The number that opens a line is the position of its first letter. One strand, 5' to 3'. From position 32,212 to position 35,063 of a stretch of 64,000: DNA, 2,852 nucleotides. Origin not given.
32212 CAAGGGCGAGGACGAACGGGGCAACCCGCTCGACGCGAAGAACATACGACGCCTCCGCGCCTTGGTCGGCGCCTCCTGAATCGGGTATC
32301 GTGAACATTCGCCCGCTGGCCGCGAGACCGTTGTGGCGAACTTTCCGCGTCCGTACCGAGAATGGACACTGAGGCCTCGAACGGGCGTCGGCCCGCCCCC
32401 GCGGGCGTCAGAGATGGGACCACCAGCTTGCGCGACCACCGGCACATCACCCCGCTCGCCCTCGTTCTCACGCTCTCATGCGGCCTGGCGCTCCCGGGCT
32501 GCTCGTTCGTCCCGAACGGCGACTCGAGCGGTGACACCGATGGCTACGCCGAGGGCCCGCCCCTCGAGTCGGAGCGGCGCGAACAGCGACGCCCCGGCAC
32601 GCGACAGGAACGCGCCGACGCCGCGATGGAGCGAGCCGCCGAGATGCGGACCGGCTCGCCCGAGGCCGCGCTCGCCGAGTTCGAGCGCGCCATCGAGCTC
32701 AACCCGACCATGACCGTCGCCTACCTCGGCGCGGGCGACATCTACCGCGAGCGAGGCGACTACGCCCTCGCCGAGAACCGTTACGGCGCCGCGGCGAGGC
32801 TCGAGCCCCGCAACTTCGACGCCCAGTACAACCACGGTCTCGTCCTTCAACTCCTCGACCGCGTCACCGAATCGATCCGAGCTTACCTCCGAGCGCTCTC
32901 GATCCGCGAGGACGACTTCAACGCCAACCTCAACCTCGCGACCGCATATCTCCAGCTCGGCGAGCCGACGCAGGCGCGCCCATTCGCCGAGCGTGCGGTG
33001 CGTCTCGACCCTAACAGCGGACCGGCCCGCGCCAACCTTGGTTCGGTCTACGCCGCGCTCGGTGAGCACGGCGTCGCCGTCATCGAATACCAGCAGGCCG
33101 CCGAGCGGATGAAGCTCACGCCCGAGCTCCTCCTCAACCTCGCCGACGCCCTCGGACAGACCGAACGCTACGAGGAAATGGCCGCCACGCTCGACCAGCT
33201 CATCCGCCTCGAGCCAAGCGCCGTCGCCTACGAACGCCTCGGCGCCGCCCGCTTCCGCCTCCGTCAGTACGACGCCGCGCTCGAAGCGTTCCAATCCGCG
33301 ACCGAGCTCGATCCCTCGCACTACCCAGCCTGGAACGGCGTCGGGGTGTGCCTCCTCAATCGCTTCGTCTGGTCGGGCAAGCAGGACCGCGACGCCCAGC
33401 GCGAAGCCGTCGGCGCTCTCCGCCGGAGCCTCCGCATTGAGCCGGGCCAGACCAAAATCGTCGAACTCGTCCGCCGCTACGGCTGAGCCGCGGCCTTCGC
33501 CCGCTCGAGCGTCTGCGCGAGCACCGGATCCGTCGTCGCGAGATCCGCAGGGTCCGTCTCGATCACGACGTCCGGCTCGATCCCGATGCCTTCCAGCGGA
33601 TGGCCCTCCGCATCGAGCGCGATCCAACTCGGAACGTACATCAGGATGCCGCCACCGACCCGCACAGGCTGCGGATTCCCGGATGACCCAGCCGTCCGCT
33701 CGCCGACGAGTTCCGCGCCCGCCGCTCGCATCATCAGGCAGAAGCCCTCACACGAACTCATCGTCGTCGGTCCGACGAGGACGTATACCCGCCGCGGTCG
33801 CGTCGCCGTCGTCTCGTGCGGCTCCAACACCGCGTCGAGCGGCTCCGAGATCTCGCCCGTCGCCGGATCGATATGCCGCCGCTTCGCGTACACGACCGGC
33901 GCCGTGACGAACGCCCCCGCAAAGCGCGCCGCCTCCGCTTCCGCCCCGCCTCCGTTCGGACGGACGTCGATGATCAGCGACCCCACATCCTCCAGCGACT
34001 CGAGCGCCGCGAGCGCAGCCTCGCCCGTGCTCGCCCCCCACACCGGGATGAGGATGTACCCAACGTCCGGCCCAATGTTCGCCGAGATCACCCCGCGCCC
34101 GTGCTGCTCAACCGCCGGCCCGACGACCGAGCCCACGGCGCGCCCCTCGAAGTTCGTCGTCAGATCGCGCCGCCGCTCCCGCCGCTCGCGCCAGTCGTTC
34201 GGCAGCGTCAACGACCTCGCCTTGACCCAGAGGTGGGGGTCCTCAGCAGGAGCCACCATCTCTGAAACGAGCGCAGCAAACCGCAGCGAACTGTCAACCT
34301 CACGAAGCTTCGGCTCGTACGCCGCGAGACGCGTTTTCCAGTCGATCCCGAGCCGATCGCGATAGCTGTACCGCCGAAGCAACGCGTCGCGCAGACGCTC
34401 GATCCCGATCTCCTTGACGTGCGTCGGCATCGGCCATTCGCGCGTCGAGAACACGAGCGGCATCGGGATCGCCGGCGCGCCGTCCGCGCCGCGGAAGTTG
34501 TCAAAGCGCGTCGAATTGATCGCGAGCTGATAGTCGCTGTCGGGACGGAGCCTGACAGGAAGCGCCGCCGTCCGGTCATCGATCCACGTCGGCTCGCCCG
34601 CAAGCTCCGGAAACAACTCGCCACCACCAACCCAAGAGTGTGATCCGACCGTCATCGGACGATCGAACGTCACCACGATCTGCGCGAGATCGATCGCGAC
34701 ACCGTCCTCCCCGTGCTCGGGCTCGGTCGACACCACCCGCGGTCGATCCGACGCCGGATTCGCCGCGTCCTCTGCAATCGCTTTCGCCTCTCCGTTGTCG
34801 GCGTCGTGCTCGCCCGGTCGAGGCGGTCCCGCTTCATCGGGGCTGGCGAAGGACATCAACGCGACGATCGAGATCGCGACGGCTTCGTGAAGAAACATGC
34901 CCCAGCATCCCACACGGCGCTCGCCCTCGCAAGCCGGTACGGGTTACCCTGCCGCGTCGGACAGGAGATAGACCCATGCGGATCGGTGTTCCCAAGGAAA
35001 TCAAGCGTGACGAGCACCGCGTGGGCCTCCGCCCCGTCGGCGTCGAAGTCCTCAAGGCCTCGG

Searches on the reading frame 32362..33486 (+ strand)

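Call 58: search_protein_families(library=pfam, proteins=[window:32362-33486:+], max_evalue=0.0001)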
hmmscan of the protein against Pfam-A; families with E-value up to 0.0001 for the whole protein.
window:32362-33486:+ (374 aa): 15 families
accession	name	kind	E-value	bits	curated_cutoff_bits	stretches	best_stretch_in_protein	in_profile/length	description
PF13181.12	TPR_8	-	5e-31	104.6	25.7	0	188-218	3-33/34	Tetratricopeptide repeat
PF07719.23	TPR_2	-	2.7e-27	93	27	1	288-320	2-34/34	Tetratricopeptide repeat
PF00515.34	TPR_1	-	1.1e-25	88.8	27.8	1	287-320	1-34/34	Tetratricopeptide repeat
PF13414.12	TPR_11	-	1.3e-25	89.2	26.8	2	125-164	1-40/42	TPR repeat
PF13432.12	TPR_16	-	6.9e-24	84.4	32.7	4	123-185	2-62/65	Tetratricopeptide repeat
PF13431.12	TPR_17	-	7.5e-22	76.2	24.4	0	174-206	1-33/34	Tetratricopeptide repeat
PF13428.12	TPR_14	-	1.5e-20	72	23.5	1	187-227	2-42/44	Tetratricopeptide repeat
PF14559.12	TPR_19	-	3.7e-18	66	25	2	172-223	11-61/68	Tetratricopeptide repeat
PF13424.12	TPR_12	-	5.7e-16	58.9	30.1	2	154-216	5-75/77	Tetratricopeptide repeat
PF13174.12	TPR_6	-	1.3e-11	44.8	26.3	0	188-219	2-33/33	Tetratricopeptide repeat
PF13176.12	TPR_7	-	1.6e-09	37.5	27.9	0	191-218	4-33/36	Tetratricopeptide repeat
PF13371.12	TPR_9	-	2e-09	37.8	35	0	266-319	7-61/73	Tetratricopeptide repeat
PF23914.1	TPR_CcmH_CycH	-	8.8e-08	32.6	42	0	162-250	60-151/158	Cytochrome c-type biogenesis protein H TPR domain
PF13429.12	TPR_15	-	3e-07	30.6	26.2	0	125-213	153-241/280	Tetratricopeptide repeat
PF25063.1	ARM_TT21_C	-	4.2e-05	23.9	35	0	187-248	96-157/209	Tetratricopeptide repeat protein 21 C-terminal ARM domain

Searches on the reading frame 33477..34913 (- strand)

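Call 58: search_protein_families(library=pfam, proteins=[window:33477-34913:-], max_evalue=0.0001)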
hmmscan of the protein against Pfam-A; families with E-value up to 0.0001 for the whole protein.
window:33477-34913:- (478 aa): 1 family
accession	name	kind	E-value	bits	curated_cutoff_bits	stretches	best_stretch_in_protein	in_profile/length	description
PF03572.23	Peptidase_S41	-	6.2e-22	78.4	24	1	283-450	1-164/165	Peptidase family S41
